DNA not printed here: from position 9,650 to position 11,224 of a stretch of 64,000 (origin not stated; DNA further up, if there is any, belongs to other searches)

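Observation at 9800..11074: Phosphoserine phosphatase fused to a SerA-type C-terminal ACT domain without the dehydrogenase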

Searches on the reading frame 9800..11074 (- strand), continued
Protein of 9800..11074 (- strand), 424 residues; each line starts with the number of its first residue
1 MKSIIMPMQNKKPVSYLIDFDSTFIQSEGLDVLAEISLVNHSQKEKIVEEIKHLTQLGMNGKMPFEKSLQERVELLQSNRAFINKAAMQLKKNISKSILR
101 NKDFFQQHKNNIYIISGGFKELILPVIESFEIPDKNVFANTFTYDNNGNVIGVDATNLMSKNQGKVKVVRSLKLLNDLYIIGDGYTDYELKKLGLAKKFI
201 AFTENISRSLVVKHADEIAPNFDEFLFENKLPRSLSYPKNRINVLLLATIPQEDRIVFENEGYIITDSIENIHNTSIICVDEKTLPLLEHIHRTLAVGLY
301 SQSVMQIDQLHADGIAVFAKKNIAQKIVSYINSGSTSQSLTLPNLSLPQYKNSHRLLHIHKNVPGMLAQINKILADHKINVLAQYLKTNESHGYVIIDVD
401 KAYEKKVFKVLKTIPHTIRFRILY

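Call 19: find_encoding_contigs(protein=P0090, flank=8000, max_places=2)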
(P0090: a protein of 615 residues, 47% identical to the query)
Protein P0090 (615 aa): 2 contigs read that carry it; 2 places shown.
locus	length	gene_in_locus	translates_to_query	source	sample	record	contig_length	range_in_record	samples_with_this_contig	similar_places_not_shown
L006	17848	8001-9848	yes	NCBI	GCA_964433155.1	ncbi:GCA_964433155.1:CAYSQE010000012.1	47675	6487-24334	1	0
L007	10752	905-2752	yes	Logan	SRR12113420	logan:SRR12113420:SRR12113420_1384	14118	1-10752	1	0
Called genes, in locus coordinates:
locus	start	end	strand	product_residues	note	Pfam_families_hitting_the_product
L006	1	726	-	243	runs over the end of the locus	PF01209:Ubie_methyltran (weak), PF01739:CheR (faint), PF05401:NodS (faint), PF13489:Methyltransf_23, PF08241:Methyltransf_11, PF08242:Methyltransf_12, PF13649:Methyltransf_25, PF13847:Methyltransf_31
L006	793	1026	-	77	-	-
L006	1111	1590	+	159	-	-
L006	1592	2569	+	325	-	-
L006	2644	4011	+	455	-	PF00403:HMA (weak), PF13386:DsbD_2, PF13473:Cupredoxin_1 (faint)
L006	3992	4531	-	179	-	PF01569:PAP2, PF22778:VCPO_2nd (faint), PF14378:PAP2_3 (weak)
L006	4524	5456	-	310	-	PF00294:PfkB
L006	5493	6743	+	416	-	PF05221:AdoHcyase, PF02826:2-Hacid_dh_C, PF00670:AdoHcyase_NAD, PF07991:KARI_N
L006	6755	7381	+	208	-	PF00702:Hydrolase, PF12710:HAD, PF13419:HAD_2, PF13242:Hydrolase_like (weak)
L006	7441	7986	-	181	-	-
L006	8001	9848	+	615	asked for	PF12710:HAD (weak), PF00389:2-Hacid_dh, PF02826:2-Hacid_dh_C, PF00670:AdoHcyase_NAD (weak), PF22629:ACT_AHAS_ss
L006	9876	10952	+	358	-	PF00266:Aminotran_5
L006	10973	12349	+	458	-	PF00206:Lyase_1, PF08328:ASL_C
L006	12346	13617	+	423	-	PF00709:Adenylsucc_synt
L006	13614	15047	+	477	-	PF00478:IMPDH, PF00571:CBS, PF03060:NMO (weak)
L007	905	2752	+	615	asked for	PF12710:HAD (weak), PF00389:2-Hacid_dh, PF02826:2-Hacid_dh_C, PF00670:AdoHcyase_NAD (weak), PF22629:ACT_AHAS_ss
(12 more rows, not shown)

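Call 34: find_encoding_contigs(protein=P0012, flank=6000, max_places=1)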
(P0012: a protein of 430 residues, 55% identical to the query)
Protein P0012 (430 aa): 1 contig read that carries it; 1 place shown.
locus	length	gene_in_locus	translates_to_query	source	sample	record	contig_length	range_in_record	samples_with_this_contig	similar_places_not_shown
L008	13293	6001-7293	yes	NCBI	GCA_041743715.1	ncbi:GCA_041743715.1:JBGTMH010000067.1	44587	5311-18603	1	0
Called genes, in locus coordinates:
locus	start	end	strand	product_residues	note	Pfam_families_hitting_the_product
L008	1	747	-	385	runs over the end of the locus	-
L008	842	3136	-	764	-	-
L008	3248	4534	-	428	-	-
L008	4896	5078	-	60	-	PF10055:DUF2292 (weak)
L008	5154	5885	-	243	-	-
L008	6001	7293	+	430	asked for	PF12710:HAD, PF00389:2-Hacid_dh (weak), PF22629:ACT_AHAS_ss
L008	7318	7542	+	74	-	PF09527:ATPase_gene1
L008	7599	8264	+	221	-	PF13462:Thioredoxin_4, PF01323:DSBA, PF13743:Thioredoxin_5 (faint)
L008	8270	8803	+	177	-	PF01931:NTPase_I-T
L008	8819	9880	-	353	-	PF02585:PIG-L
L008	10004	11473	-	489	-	-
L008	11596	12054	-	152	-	-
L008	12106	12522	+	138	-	-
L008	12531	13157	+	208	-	PF00730:HhH-GPD, PF00633:HHH (weak)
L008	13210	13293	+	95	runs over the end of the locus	PF01541:GIY-YIG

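Call 35: find_encoding_contigs(protein=P0079, flank=6000, max_places=1)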
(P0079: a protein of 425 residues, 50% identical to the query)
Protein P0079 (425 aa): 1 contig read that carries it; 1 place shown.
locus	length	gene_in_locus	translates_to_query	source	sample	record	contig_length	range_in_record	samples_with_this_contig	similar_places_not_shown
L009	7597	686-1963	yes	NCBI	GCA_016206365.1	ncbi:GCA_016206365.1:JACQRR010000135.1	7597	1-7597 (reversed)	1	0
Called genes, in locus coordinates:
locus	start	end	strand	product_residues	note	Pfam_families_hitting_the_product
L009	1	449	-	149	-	?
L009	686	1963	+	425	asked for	PF00702:Hydrolase (weak), PF01842:ACT (faint), PF12710:HAD (weak), PF22629:ACT_AHAS_ss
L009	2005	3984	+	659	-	-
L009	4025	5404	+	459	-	PF00206:Lyase_1, PF08328:ASL_C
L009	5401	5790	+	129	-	PF05635:23S_rRNA_IVP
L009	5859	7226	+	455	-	PF00709:Adenylsucc_synt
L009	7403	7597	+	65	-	PF00478:IMPDH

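Call 36: find_encoding_contigs(protein=P0007, flank=6000, max_places=1)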
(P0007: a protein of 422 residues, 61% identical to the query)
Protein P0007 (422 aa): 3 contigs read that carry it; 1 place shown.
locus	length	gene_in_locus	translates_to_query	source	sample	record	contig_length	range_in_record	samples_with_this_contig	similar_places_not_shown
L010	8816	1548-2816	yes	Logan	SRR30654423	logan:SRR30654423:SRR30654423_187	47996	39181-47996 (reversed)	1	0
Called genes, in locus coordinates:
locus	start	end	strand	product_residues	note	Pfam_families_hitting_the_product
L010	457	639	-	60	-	PF10055:DUF2292 (weak)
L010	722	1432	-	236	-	-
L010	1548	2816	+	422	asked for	PF12710:HAD, PF22629:ACT_AHAS_ss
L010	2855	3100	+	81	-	PF09527:ATPase_gene1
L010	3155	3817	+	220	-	PF13462:Thioredoxin_4, PF01323:DSBA, PF13743:Thioredoxin_5 (weak)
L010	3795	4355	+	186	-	PF01931:NTPase_I-T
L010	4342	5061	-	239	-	PF02585:PIG-L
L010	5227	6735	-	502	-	-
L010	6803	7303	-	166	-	-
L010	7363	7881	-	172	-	-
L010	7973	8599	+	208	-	PF00730:HhH-GPD, PF00633:HHH (weak)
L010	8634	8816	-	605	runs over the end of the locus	PF00009:GTP_EFTU, PF01926:MMR_HSR1 (weak), PF03144:GTP_EFTU_D2, PF22042:EF-G_D2, PF14492:EFG_III (weak), PF00679:EFG_C, PF21018:BipA_C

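Call 37: find_encoding_contigs(protein=P0018, flank=6000, max_places=1)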
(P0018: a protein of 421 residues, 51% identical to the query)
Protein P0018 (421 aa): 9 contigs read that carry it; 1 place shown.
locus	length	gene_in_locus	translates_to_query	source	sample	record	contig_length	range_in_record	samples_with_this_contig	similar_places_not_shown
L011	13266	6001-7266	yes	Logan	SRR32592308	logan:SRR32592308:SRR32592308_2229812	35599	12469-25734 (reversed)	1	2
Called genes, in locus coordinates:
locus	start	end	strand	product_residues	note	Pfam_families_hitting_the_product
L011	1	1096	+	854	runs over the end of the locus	PF13231:PMT_2, PF01270:Glyco_hydro_8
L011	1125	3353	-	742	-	-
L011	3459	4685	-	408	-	-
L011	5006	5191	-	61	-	PF10055:DUF2292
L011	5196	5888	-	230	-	-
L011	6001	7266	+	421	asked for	PF12710:HAD, PF01842:ACT (weak), PF22629:ACT_AHAS_ss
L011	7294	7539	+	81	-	PF09527:ATPase_gene1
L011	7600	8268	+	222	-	PF13098:Thioredoxin_2 (weak), PF13462:Thioredoxin_4, PF01323:DSBA, PF13743:Thioredoxin_5 (weak)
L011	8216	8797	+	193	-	PF01931:NTPase_I-T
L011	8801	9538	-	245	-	PF02585:PIG-L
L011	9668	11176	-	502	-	-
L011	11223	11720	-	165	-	-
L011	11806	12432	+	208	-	PF00730:HhH-GPD, PF00633:HHH (weak)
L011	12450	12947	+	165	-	-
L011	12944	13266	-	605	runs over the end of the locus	PF00009:GTP_EFTU, PF01926:MMR_HSR1 (weak), PF22042:EF-G_D2, PF03144:GTP_EFTU_D2, PF14492:EFG_III (weak), PF00679:EFG_C, PF21018:BipA_C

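Call 38: predict_structure(alignment_id=A2)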
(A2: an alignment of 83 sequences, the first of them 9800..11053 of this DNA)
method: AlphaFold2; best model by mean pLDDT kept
length: 417 residues; sequences in the alignment: 83
mean_pLDDT: 91.5   pTM: 0.85
mean pLDDT of the five models: 91.5, 91.3, 91.3, 90.9, 89.4
residues with pLDDT >= 90: 316; 70-90: 89; 50-70: 8; < 50: 4
segments of 3 or more residues with pLDDT < 50: 1-3
pLDDT, mean of each block of 10 residues (from residue 1): 73 95 95 96 92 85 94 98 96 92 96 98 98 98 96 93 91 88 90 94 89 91 67 91 96 93 90 93 88 86 94 95 93 93 83 97 96 94 96 81 93 86
secondary structure, 60 per line:
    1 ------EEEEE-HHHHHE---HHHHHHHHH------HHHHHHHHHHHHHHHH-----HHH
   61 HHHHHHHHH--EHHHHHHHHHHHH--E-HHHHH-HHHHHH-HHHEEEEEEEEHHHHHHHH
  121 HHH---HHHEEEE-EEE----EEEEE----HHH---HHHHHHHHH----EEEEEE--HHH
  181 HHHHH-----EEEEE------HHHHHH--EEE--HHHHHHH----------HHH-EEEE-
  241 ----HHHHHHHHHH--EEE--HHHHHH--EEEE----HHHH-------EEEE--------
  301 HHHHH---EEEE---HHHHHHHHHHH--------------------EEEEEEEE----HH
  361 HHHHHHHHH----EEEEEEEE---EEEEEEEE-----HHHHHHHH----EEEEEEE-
elements in order: E7-11 H13-17 H22-30 H37-52 H58-69 H73-84 H89-93 H95-100 E105-112 H113-123 E130-133 E135-137 E142-146 H157-165 E170-175 H178-185 E191-195 H202-207 E210-212 H215-221 E236-239 H245-254 E257-259 H262-267 E270-273 H278-281 E289-292 H301-305 E309-312 H316-326 E347-354 H359-369 E374-381 E385-392 H398-405 E410-416

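Call 41: find_related_loci(query=window:9800-11053:-, collection=genome_contigs, flank=10000)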
Query window:9800-11053:- (417 aa) in genome_contigs; peptide patterns used: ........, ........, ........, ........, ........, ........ (x = any residue, [..] = any of these).
44 stretches matched a pattern; 1 encode a relative of the query (tblastn E <= 1e-3); 1 distinct loci.
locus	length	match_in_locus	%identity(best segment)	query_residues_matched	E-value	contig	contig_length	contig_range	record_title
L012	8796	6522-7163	48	6-219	6e-58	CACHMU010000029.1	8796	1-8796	uncultured Candidatus Marinimicrobia bacterium isolate AG-426-L02 genome assembly, contig: AG-426-L02_NODE_29, whole gen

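Call 42: fold_search(model_id=the predicted structure, library=pdb)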
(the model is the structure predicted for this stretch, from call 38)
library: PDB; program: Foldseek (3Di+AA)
matches with E <= 10: 1770; with E <= 0.001: 129
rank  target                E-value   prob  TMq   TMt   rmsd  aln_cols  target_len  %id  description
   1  3kd3_A                1.2e-17  1.00  0.46  0.85   2.4       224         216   30  Crystal structure of a phosphoserine phosphohydrolase-like protein from Francisella tularensis subsp. tularensis SCHU  (released 2009-12-15)
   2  6q6j_A                9.4e-17  1.00  0.46  0.84   2.5       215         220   31  Human phosphoserine phosphatase with substrate analogue homo-cysteic acid (released 2019-06-12)
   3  6hyj_A                1.2e-16  1.00  0.46  0.84   2.3       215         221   31  PSPH Human phosphoserine phosphatase (released 2019-06-12)
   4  6hyy_A                7.3e-16  1.00  0.46  0.84   2.3       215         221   31  Human phosphoserine phosphatase with serine and phosphate (released 2019-06-12)
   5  6hyy_B                3.7e-15  1.00  0.44  0.82   3.2       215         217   31  Human phosphoserine phosphatase with serine and phosphate (released 2019-06-12)
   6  1nnl_A                5.3e-15  1.00  0.43  0.85   2.4       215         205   29  Crystal structure of Human Phosphoserine Phosphatase (released 2003-06-03)
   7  1nnl_B                9.0e-15  1.00  0.43  0.83   2.9       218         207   29  Crystal structure of Human Phosphoserine Phosphatase (released 2003-06-03)
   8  6hyj_B                2.7e-14  1.00  0.44  0.80   3.1       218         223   30  PSPH Human phosphoserine phosphatase (released 2019-06-12)
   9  1l8l_A                5.2e-14  1.00  0.45  0.82   2.7       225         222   29  Molecular basis for the local confomational rearrangement of human phosphoserine phosphatase (released 2003-04-01)
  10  1sc6_C                5.8e-14  1.00  0.24  0.26  21.0       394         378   17  Crystal Structure of W139G D-3-Phosphoglycerate dehydrogenase complexed with NAD+ (released 2005-02-22)
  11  1sc6_D                8.8e-14  1.00  0.24  0.26  20.7       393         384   18  Crystal Structure of W139G D-3-Phosphoglycerate dehydrogenase complexed with NAD+ (released 2005-02-22)
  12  1sc6_A                1.8e-13  1.00  0.24  0.25  21.6       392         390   17  Crystal Structure of W139G D-3-Phosphoglycerate dehydrogenase complexed with NAD+ (released 2005-02-22)
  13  2p9g_A                3.2e-13  1.00  0.24  0.24  22.6       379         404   18  Crystal structure of serine bound G336V,G337V double mutant of E.coli phosphoglycerate dehydrogenase (released 2007-04-24)
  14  1sc6_B                4.5e-13  1.00  0.23  0.25  20.5       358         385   19  Crystal Structure of W139G D-3-Phosphoglycerate dehydrogenase complexed with NAD+ (released 2005-02-22)
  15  6iuy_A                4.8e-13  1.00  0.41  0.30  14.6       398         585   17  Structure of DsGPDH of Dunaliella salina (released 2019-12-04)
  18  1psd_A                8.6e-13  1.00  0.24  0.25  23.6       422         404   16  THE ALLOSTERIC LIGAND SITE IN THE VMAX-TYPE COOPERATIVE ENZYME PHOSPHOGLYCERATE DEHYDROGENASE (released 1995-07-31)
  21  1yba_A                1.4e-12  1.00  0.24  0.24  21.9       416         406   18  The active form of phosphoglycerate dehydrogenase (released 2005-04-26)
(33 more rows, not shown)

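Call 51: search_protein_representatives(protein=window:9800-11053:-)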
Query: 417 residues. Proteins with E-value up to 0.001 (for the whole library): 2371; up to 1e-10: 1114; up to 1e-30: 242. The best 150 are listed.
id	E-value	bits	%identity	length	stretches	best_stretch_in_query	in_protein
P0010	1.5e-147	507.9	59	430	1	1-417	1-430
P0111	2.4e-117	408.5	52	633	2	7-311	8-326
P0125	6.1e-104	364.4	43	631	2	9-327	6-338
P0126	9.8e-103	360.4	45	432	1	8-417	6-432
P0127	1.6e-102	359.7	46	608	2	8-311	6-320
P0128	2.8e-100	352.3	45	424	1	8-417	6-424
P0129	2.6e-99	349.1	46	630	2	8-311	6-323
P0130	8.0e-97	341.0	47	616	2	6-311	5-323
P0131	1.1e-96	340.5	47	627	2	7-259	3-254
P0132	5.2e-94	331.7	45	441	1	4-417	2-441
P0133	2.0e-93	329.8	42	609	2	5-294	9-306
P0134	9.5e-87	307.8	42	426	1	8-415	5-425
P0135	1.1e-86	307.7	43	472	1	5-389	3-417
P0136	4.5e-85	302.3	43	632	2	5-312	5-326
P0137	5.8e-82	292.1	39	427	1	8-417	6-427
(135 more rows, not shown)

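Call 54: list_cluster_members(proteins=[P0126, P0128, P0132, P0134, P0135, P0137, P0010, P0125, P0131, P0016])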
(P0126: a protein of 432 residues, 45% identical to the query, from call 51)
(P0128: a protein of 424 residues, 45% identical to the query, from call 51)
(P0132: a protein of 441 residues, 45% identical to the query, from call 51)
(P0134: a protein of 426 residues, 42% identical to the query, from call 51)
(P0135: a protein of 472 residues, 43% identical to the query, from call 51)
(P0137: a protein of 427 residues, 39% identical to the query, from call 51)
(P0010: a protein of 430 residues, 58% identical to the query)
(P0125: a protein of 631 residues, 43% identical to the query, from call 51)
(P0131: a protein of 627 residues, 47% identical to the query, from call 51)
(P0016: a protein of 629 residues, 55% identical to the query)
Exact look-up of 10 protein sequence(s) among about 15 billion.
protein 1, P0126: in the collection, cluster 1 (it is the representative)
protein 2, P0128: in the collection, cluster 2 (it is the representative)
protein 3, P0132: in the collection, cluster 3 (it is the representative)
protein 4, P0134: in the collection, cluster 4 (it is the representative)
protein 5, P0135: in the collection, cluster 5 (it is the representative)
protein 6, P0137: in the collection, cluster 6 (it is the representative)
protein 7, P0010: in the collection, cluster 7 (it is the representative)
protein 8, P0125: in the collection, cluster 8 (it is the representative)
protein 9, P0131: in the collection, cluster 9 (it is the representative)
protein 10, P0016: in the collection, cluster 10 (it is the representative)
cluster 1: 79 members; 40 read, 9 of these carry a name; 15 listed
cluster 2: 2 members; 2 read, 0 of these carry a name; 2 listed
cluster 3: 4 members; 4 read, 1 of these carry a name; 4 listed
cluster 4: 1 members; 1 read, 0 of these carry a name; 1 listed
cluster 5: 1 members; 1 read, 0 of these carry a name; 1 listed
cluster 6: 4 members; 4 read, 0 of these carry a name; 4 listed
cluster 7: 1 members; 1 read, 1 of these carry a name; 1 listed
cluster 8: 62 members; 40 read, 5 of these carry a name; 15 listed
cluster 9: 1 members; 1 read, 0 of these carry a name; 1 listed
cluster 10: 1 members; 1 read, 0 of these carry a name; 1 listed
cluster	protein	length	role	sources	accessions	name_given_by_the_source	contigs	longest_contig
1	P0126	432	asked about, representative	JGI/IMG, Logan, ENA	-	-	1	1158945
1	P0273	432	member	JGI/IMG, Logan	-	D-3-phosphoglycerate dehydrogenase / 2-oxoglutarate reductase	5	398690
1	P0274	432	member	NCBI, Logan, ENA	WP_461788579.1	HAD family hydrolase [Pedobacter sp.]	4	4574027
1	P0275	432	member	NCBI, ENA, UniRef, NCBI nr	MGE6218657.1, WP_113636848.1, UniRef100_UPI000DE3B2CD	HAD-IB family phosphatase [Nubsella zeaxanthinifaciens] | HAD-IB family phosphatase n=1 Tax=Nubsella zeaxanthinifaciens TaxID=392412 ...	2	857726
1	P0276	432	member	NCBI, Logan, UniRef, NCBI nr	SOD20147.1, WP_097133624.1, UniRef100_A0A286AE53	HAD-IB family phosphatase [Pedobacter xixiisoli] | D-3-phosphoglycerate dehydrogenase n=1 Tax=Pedobacter xixiisoli TaxID=1476464 ...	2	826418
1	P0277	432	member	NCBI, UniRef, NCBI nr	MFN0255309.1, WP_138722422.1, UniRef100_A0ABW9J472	HAD-IB family phosphatase [Pedobacter ureilyticus] | phosphoserine phosphatase n=1 Tax=Pedobacter ureilyticus TaxID=1393051 ... | HAD-IB family phosphatase [Pedobacter helvus]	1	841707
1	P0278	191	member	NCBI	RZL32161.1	MAG: phosphoserine phosphatase, partial [Pedobacter sp.]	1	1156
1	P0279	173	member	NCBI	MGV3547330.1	MAG: phosphoserine phosphatase, partial [Pedobacter sp.]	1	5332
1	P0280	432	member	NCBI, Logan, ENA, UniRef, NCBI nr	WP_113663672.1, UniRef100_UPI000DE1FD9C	HAD-IB family phosphatase [Pedobacter nanyangensis] | HAD-IB family phosphatase n=1 Tax=Pedobacter nanyangensis TaxID=1562389 ...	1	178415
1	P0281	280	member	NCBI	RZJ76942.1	MAG: phosphoserine phosphatase, partial [Flavobacterium sp.]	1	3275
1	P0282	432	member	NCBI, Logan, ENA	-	-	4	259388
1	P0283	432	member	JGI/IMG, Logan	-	-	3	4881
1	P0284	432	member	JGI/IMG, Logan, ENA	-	-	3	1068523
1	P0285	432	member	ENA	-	-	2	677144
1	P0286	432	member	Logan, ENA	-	-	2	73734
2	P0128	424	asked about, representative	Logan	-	-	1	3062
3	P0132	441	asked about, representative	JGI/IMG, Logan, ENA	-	-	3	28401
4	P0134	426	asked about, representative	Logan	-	-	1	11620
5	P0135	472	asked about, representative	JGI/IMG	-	-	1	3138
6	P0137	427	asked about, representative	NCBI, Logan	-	-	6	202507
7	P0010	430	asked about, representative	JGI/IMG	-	D-3-phosphoglycerate dehydrogenase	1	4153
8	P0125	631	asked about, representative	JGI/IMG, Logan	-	D-3-phosphoglycerate dehydrogenase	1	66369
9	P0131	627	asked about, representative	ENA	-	-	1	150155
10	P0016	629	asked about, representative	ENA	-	-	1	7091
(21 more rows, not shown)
